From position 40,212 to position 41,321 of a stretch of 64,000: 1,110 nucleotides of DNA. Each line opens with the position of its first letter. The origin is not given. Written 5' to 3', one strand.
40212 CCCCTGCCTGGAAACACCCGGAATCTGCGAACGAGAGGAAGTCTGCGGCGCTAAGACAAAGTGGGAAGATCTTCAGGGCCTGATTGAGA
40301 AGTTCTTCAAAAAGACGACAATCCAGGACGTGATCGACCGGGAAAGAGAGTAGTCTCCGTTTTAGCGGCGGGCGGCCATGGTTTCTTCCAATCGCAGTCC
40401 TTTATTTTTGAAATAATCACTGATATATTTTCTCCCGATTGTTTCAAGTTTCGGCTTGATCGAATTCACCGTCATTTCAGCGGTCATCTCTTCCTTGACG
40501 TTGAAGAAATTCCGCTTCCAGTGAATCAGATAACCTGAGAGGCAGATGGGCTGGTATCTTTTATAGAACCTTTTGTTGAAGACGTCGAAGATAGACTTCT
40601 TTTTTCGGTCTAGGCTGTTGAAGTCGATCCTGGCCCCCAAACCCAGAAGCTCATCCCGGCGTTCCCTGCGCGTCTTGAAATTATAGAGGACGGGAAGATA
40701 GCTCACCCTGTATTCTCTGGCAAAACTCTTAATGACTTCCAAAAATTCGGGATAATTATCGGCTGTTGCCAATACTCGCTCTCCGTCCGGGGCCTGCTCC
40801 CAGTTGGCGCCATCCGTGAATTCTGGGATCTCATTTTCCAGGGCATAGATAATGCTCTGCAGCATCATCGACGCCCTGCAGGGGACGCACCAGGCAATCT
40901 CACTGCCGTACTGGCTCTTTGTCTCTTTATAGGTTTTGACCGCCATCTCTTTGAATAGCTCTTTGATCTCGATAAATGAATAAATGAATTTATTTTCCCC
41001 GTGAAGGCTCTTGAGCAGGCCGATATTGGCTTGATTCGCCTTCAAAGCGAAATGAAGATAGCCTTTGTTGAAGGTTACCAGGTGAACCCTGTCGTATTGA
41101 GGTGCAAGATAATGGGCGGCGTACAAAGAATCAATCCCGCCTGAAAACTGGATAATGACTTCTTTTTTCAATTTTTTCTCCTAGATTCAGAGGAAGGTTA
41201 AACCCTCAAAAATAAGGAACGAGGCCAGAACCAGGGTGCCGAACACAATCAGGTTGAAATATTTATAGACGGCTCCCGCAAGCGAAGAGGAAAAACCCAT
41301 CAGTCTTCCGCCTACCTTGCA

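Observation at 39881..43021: Rrf2-controlled desulfurase / small membrane protein / PP-loop ATPase cassette: candidate uncharacterised thiolation module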

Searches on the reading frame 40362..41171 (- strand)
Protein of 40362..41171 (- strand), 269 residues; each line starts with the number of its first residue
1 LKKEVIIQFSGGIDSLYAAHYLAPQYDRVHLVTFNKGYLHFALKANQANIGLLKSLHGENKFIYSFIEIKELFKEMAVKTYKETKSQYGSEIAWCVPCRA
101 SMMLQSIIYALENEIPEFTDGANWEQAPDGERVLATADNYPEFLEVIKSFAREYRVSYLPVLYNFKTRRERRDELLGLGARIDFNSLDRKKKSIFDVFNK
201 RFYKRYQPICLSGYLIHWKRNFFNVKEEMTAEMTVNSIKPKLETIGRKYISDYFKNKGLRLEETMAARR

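Call 3: search_protein_families(library=pfam, proteins=[window:40362-41171:-], max_evalue=1)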
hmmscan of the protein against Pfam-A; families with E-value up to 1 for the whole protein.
window:40362-41171:- (269 aa): 4 families
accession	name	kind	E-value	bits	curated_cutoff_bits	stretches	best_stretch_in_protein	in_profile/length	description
PF06508.19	QueC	-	0.00078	19.4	22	1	5-121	2-119/210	Queuosine biosynthesis protein QueC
PF24167.1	DUF7411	-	0.0021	18.1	28.7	1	4-48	2-45/194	Family of unknown function (DUF7411)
PF03054.22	tRNA_Me_trans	-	0.054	13.6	20.6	1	4-35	2-33/202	tRNA methyl transferase HUP domain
PF02568.20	ThiI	-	0.18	11.9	20.5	1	4-110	5-104/197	Thiamine biosynthesis protein (ThiI)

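Call 4: search_protein_families(library=ncbifam, proteins=[window:40362-41171:-], max_evalue=1)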
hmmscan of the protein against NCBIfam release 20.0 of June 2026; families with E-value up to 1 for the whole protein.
window:40362-41171:- (269 aa): 8 families
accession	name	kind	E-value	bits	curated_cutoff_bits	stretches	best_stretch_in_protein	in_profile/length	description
TIGR00364.1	TIGR00364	equivalog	0.00013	21.6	150.3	1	6-41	2-37/201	7-cyano-7-deazaguanine synthase QueC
NF043031.1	SIALI-17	equivalog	0.0002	20.9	30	1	113-128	5-20/34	SIALI-17 repeat-containing surface protein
NF008317.0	PRK11106.1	equivalog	0.0012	18.2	378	1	3-41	2-40/231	7-cyano-7-deazaguanine synthase QueC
NF011155.0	PRK14561.1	equivalog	0.0062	16.2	207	1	4-48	2-45/195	hypothetical protein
TIGR03573.1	WbuX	subfamily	0.014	14.8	203.2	1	5-46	63-105/344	N-acetyl sugar amidotransferase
TIGR00420.1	trmU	equivalog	0.021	13.7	236.95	1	3-34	1-32/351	tRNA 2-thiouridine(34) synthase MnmA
TIGR00268.2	TIGR00268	equivalog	0.059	12.6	150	1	3-36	14-49/259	ATP-dependent sacrificial sulfur transferase LarE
NF001138.1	PRK00143.1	equivalog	0.13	11.1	284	1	5-75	2-74/345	tRNA 2-thiouridine(34) synthase MnmA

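Call 5: search_solved_structures(query=window:40362-41171:-, max_evalue=10, show_alignments=3)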
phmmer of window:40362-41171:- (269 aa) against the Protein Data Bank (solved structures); distinct sequences matched with E-value up to 10: 3.
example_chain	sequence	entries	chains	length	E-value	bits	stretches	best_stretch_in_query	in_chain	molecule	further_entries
9kq6_N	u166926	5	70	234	0.0053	19.3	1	4-167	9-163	Asparagine synthetase domain-containing protein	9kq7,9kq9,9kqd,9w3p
2pg3_A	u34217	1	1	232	0.2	14.1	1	3-42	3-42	Queuosine biosynthesis protein queC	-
1yf2_A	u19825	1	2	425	0.38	13.2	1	33-136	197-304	Type I restriction-modification enzyme, S subunit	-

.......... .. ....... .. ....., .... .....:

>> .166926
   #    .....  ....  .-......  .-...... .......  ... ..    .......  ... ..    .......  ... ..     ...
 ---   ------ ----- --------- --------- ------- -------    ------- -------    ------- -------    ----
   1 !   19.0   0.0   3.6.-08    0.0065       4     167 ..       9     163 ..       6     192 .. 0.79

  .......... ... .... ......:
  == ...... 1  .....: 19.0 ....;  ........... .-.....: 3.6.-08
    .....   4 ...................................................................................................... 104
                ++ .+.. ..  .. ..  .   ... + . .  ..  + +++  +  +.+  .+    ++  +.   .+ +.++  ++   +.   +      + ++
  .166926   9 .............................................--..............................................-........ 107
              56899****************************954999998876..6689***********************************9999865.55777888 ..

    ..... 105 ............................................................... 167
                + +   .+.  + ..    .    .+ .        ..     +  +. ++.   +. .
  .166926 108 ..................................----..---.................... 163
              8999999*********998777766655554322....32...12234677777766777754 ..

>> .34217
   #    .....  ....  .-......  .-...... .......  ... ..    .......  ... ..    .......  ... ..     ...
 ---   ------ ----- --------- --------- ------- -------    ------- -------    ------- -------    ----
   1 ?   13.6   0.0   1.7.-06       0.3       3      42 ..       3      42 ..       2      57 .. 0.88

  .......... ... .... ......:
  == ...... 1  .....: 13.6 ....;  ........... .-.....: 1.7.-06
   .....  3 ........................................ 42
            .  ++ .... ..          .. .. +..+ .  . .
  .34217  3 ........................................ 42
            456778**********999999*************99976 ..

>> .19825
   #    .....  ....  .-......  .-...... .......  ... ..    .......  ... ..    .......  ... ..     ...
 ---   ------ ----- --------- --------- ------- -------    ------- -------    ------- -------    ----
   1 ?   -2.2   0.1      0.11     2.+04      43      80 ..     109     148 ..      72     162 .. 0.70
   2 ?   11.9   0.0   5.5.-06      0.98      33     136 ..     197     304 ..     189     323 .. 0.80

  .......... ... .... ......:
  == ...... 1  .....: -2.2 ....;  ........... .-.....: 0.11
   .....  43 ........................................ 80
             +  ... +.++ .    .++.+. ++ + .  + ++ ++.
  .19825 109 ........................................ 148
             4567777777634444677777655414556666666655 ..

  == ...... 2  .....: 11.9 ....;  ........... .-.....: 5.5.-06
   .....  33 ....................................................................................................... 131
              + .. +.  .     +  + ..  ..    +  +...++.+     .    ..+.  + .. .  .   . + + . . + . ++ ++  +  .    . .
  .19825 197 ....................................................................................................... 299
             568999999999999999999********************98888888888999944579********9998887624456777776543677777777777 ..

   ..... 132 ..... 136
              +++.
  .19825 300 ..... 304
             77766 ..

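Call 6: find_homologous_proteins(query=window:40362-41171:-, max_evalue=0.001)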
Query window:40362-41171:- (269 aa): 105 proteins with E <= 0.001 among 681 candidates.
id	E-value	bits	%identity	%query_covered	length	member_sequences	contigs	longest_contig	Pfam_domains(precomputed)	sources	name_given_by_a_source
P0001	3.7e-178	608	100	100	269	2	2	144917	-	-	-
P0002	1.7e-162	557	89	100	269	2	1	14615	-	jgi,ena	-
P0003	7.3e-161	551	89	100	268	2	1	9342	-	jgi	jgi:7-cyano-7-deazaguanine synthase in queuosine biosynthesis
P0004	3.2e-150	517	82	100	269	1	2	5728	-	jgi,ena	-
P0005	6.7e-150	516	81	100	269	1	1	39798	-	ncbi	-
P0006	1.6e-147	508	81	100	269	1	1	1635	PF06508.20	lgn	-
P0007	1.4e-133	462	71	100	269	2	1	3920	-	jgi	jgi:tRNA U34 2-thiouridine synthase MnmA/TrmU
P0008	7.9e-133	460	72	100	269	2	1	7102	-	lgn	-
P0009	1.6e-131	455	70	100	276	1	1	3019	-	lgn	-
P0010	2.6e-131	455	70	100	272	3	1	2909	-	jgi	jgi:hypothetical protein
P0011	3.5e-131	454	71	100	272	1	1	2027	-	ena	-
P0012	5.0e-131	454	69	100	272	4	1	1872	-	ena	-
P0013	7.4e-129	447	71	100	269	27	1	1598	-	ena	-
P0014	1.4e-128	446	68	100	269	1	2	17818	-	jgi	jgi:7-cyano-7-deazaguanine synthase in queuosine biosynthesis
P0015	1.4e-128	446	70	100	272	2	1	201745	-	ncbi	-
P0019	6.6e-127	440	69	100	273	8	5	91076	-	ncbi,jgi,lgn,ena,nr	ncbi:MAG: hypothetical protein DRJ06_08090 [Candidatus Aminicenantes bacterium]|nr:MAG: hypothetical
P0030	8.6e-123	427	66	100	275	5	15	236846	-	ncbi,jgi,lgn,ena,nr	ncbi:MAG: hypothetical protein J7L26_03980 [Candidatus Aminicenantes bacterium]|nr:hypothetical prot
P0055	1.0e-88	315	51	99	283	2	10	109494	-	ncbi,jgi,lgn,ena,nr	ncbi:MAG: hypothetical protein RB296_05825 [Acidobacteriota bacterium]|nr:hypothetical protein [Acid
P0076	1.3e-61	226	41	100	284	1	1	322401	PF06508.20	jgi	jgi:hypothetical protein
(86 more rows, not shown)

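Call 8: find_encoding_contigs(protein=P0030, flank=6000, max_places=3)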
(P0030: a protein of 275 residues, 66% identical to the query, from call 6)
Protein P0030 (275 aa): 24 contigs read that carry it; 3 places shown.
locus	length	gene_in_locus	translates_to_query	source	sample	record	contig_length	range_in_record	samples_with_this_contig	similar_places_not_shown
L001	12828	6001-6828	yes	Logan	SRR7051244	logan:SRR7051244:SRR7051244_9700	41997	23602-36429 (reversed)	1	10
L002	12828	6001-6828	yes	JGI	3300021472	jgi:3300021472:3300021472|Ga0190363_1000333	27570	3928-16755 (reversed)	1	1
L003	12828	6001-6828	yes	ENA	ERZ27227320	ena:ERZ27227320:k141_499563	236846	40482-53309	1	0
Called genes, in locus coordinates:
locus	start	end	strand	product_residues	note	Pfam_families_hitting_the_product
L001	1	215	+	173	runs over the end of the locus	PF00857:Isochorismatase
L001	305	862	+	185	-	PF01661:Macro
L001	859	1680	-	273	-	PF00950:ABC-3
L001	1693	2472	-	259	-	PF00005:ABC_tran, PF13401:AAA_22 (weak), PF00004:AAA (faint), PF13304:AAA_21 (weak)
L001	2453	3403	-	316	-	PF01297:ZnuA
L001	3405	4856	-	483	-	PF01546:Peptidase_M20, PF07687:M20_dimer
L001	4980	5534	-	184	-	PF21711:DCTN5 (faint), PF25084:LbH_EIF2B (weak), PF25087:GMPPB_C (weak), PF00132:Hexapep, PF14602:Hexapep_2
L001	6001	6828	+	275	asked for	-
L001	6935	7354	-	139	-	PF02082:Rrf2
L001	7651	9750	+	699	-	PF00654:Voltage_CLC, PF00571:CBS, PF02080:TrkA_C (weak)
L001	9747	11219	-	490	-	PF00144:Beta-lactamase, PF11954:DUF3471 (weak)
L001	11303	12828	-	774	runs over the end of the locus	PF13514:AAA_27 (weak)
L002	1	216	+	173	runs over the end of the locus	PF00857:Isochorismatase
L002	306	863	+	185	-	PF01661:Macro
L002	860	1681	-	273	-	PF00950:ABC-3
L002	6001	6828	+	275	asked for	-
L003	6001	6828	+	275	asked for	-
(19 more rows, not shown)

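Call 9: find_encoding_contigs(protein=P0055, flank=6000, max_places=3)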
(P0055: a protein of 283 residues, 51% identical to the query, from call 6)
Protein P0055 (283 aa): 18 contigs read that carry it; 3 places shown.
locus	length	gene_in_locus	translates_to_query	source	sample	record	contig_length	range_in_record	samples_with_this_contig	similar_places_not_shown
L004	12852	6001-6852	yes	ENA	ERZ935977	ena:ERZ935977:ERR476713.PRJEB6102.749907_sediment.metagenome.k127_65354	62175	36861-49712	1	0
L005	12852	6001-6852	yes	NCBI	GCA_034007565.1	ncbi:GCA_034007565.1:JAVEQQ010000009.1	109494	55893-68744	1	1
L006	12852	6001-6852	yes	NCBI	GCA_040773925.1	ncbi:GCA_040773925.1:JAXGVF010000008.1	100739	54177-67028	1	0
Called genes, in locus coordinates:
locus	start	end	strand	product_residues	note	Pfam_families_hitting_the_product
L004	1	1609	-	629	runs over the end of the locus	-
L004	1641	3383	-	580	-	PF00364:Biotin_lipoyl (faint), PF25984:BSH_YknX (faint), PF25989:YknX_C (weak), PF13505:OMP_b-brl, PF02462:Opacity (weak)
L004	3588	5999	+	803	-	-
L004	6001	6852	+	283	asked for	-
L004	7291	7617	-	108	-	-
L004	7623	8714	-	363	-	-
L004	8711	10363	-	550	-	PF00158:Sigma54_activat, PF14532:Sigma54_activ_2, PF07728:AAA_5, PF25601:AAA_lid_14 (weak)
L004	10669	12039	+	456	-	PF00171:Aldedh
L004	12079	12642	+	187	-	PF13202:EF-hand_5 (faint)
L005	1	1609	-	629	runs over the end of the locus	-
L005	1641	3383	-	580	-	PF00364:Biotin_lipoyl (faint), PF25984:BSH_YknX (faint), PF25989:YknX_C (weak), PF13505:OMP_b-brl, PF02462:Opacity (weak)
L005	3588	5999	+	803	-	-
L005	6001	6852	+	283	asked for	-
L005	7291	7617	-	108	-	-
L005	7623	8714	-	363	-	-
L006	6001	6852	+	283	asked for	-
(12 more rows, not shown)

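Call 10: find_encoding_contigs(protein=P0076, flank=6000, max_places=3)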
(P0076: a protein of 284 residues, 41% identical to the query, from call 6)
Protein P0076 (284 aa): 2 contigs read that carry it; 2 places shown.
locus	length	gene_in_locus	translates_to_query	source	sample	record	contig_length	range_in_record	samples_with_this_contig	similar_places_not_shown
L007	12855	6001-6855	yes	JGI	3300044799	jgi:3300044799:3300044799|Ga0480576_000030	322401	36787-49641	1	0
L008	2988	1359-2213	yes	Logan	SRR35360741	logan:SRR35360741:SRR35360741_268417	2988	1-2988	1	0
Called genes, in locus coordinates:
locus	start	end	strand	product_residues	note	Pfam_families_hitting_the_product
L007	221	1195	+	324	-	PF00535:Glycos_transf_2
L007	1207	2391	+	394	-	PF13439:Glyco_transf_4, PF13579:Glyco_trans_4_4, PF00534:Glycos_transf_1, PF13692:Glyco_trans_1_4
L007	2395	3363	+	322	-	PF01073:3Beta_HSD, PF01370:Epimerase, PF02719:Polysacc_synt_2 (faint), PF04321:RmlD_sub_bind, PF05368:NmrA, PF13460:NAD_binding_10, PF16363:GDP_Man_Dehyd, PF07993:NAD_binding_4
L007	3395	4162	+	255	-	PF00132:Hexapep, PF14602:Hexapep_2 (weak)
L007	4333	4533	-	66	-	-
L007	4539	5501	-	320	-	-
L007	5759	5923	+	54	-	-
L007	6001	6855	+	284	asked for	PF06508:QueC (faint)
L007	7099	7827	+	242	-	PF13649:Methyltransf_25 (weak), PF08241:Methyltransf_11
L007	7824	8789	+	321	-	PF00930:DPPIV_N (faint), PF19283:APEH_N (faint), PF07676:PD40, PF26549:Tricorn_N, PF26550:Tricorn_2nd, PF07676:PD40, PF26549:Tricorn_N, PF07676:PD40, +1 more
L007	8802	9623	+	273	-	PF01522:Polysacc_deac_1, PF11959:DUF3473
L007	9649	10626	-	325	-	PF04055:Radical_SAM, PF13186:SPASM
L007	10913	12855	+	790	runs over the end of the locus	-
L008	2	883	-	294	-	?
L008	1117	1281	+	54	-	-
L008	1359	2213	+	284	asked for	PF06508:QueC (faint)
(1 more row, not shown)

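Call 14: search_solved_structures(query=A1, max_evalue=10, show_alignments=3)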
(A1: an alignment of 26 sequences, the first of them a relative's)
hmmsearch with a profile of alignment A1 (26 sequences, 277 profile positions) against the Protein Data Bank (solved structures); distinct sequences matched with E-value up to 10: 12.
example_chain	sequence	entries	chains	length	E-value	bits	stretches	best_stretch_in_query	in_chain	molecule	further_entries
9kq6_N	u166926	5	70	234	3.8e-11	45.7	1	9-184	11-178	Asparagine synthetase domain-containing protein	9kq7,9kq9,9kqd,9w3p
2pg3_A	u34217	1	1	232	0.0002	23.7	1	7-87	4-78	Queuosine biosynthesis protein queC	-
3k32_A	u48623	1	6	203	0.045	16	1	6-42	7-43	Uncharacterized protein MJ0690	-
6scy_A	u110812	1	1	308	0.15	14.3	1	7-151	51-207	[4Fe-4S]-dependent U34-ARNt thiolase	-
6scy_B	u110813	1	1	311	0.16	14.2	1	7-151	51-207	[4Fe-4S]-dependent U34-ARNt thiolase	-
3bl5_A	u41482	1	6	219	0.27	13.5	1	4-40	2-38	Queuosine biosynthesis protein queC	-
2dpl_A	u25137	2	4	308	0.68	12.1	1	7-45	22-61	GMP synthase [glutamine-hydrolyzing] subunit B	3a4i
3x38_A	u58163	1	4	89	0.76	12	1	146-206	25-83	Mitochondrial morphogenesis protein SLD7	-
9nto_B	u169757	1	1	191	1.2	11.3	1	5-60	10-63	Cap9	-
9hln_A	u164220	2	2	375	1.7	10.8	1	3-32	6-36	tRNA-specific 2-thiouridylase MnmA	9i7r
2hma_A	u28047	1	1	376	1.8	10.7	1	3-32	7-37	Probable tRNA (5-methylaminomethyl-2-thiouridylate)-methyltransferase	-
9hlv_A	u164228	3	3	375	1.8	10.7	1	3-32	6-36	tRNA-specific 2-thiouridylase MnmA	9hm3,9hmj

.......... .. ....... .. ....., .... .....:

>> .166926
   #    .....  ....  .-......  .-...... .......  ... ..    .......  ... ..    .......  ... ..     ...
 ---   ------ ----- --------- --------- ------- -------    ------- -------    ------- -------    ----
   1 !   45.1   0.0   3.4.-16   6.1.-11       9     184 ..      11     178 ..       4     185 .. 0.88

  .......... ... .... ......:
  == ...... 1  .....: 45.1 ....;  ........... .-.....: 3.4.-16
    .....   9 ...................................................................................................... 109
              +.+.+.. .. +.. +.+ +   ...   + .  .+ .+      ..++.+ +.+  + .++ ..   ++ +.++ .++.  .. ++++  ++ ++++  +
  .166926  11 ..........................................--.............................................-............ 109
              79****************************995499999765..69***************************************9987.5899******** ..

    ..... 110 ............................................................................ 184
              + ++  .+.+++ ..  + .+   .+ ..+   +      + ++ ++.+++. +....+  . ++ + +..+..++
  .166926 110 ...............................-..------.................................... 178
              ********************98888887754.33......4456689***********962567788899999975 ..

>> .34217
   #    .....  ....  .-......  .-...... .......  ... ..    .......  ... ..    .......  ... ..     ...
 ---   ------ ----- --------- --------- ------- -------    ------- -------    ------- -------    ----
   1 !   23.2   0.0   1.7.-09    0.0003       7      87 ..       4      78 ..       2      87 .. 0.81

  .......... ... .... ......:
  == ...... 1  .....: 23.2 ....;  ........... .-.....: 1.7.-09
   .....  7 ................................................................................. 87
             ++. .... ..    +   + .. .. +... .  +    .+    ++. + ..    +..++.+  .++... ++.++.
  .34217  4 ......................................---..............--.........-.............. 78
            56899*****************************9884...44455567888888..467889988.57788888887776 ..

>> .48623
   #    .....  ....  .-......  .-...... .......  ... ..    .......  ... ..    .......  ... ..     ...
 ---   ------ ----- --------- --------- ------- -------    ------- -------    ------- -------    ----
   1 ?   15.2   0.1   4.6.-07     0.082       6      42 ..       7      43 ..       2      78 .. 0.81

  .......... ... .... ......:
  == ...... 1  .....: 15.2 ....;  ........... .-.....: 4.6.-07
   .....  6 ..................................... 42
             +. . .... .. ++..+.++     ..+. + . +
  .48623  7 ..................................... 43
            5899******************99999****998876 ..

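Call 15: find_related_loci(query=A1, collection=genome_contigs, flank=8000)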
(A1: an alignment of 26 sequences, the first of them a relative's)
Query A1 (269 aa) in genome_contigs; peptide patterns used: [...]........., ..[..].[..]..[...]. (x = any residue, [..] = any of these).
244 stretches matched a pattern; 63 encode a relative of the query (tblastn E <= 1e-3); 62 distinct loci.
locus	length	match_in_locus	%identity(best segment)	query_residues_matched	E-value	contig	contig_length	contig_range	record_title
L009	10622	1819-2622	70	1-268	5e-135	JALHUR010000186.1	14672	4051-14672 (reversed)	MAG: Candidatus Aminicenantes bacterium isolate PFL55 seq_1725088, whole genome shotgun sequence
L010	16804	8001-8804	69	1-268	3e-135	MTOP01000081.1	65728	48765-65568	MAG: Candidatus Aminicenantes bacterium JdFR-80 JGI24020J35080_1000181, whole genome shotgun sequence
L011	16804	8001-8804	68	1-268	5e-134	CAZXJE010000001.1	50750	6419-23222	MAG TPA_asm: uncultured Eubacteriales bacterium isolate SRP068000_co2_124 genome assembly, contig: NODE_173_length_50750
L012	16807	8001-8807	70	1-269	7e-134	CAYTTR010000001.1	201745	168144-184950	MAG TPA_asm: uncultured Eubacteriales bacterium isolate SRP141376_co1_376 genome assembly, contig: NODE_97_length_201745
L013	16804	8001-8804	69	1-268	1e-135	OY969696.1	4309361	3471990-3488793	MAG: Candidatus Aminicenantes bacterium isolate MFD04408.bin.1.14 genome assembly, chromosome: 1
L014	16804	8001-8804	69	1-268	3e-133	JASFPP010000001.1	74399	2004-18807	MAG: Candidatus Aminicenantes bacterium isolate D0819M58metaG_sub_Bin_184 D0819M58metaG_FD_scaffold_7_c1, whole genome s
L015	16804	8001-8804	69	1-268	4e-133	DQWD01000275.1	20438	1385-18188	MAG TPA_asm: Candidatus Aminicenantes bacterium isolate HyVt-101 Ga0136651_10000574, whole genome shotgun sequence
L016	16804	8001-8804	66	1-268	6e-129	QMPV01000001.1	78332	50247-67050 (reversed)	MAG: Candidatus Aminicenantes bacterium isolate B43_G16 B43_Guay16_scaffold_00046, whole genome shotgun sequence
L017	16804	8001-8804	68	1-268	3e-126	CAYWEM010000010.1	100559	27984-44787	MAG TPA_asm: uncultured Clostridia bacterium isolate binchicken_co168_353 genome assembly, contig: NODE_234_length_10055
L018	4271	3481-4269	65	1-263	3e-126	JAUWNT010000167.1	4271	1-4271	MAG: Candidatus Aminicenantes bacterium isolate CSMAG_2431 CSMAG_2431_k141_473865_length_4271_cov_63.6644, whole genome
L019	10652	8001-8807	60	1-269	2e-118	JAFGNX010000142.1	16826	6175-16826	MAG: Candidatus Aminicenantes bacterium isolate Zod_Metabat.571 k87_5515922, whole genome shotgun sequence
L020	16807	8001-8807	61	1-269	4e-114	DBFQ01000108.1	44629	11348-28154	MAG TPA_asm: Candidatus Aminicenantes bacterium UBA876 UBA876_contig_1691, whole genome shotgun sequence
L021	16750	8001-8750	58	1-250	3e-102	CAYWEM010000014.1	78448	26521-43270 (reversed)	MAG TPA_asm: uncultured Clostridia bacterium isolate binchicken_co168_353 genome assembly, contig: NODE_442_length_78448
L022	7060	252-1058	55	1-268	2e-100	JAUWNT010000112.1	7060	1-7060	MAG: Candidatus Aminicenantes bacterium isolate CSMAG_2431 CSMAG_2431_k141_294997_length_7060_cov_75.6275, whole genome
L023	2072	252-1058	54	1-268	1e-104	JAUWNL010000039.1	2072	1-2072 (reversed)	MAG: archaeon isolate CSMAG_2423 CSMAG_2423_k141_249281_length_2072_cov_22.5785, whole genome shotgun sequence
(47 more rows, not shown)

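Call 19: predict_structure(alignment_id=A1)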
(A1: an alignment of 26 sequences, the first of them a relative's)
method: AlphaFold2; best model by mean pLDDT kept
length: 269 residues; sequences in the alignment: 26
mean_pLDDT: 89.1   pTM: 0.90
mean pLDDT of the five models: 89.1, 89.1, 86.7, 86.0, 83.8
residues with pLDDT >= 90: 169; 70-90: 86; 50-70: 13; < 50: 1
segments of 3 or more residues with pLDDT < 50: none
pLDDT, mean of each block of 10 residues (from residue 1): 95 94 97 85 88 97 95 95 93 93 98 96 76 73 95 96 84 94 78 74 83 77 77 96 97 94 89
secondary structure, 60 per line:
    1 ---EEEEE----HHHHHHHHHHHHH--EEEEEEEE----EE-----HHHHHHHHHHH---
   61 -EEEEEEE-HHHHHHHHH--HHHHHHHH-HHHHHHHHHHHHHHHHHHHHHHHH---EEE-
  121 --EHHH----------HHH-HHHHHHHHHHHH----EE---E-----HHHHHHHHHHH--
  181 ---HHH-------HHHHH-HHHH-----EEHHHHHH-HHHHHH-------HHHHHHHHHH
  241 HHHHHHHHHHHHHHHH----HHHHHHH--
elements in order: E4-8 H13-25 E28-35 H47-57 E62-68 H70-78 H81-88 H90-113 E117-119 H141-152 H168-178 H194-198 H200-203 H211-216 H218-223 H231-256 H261-267
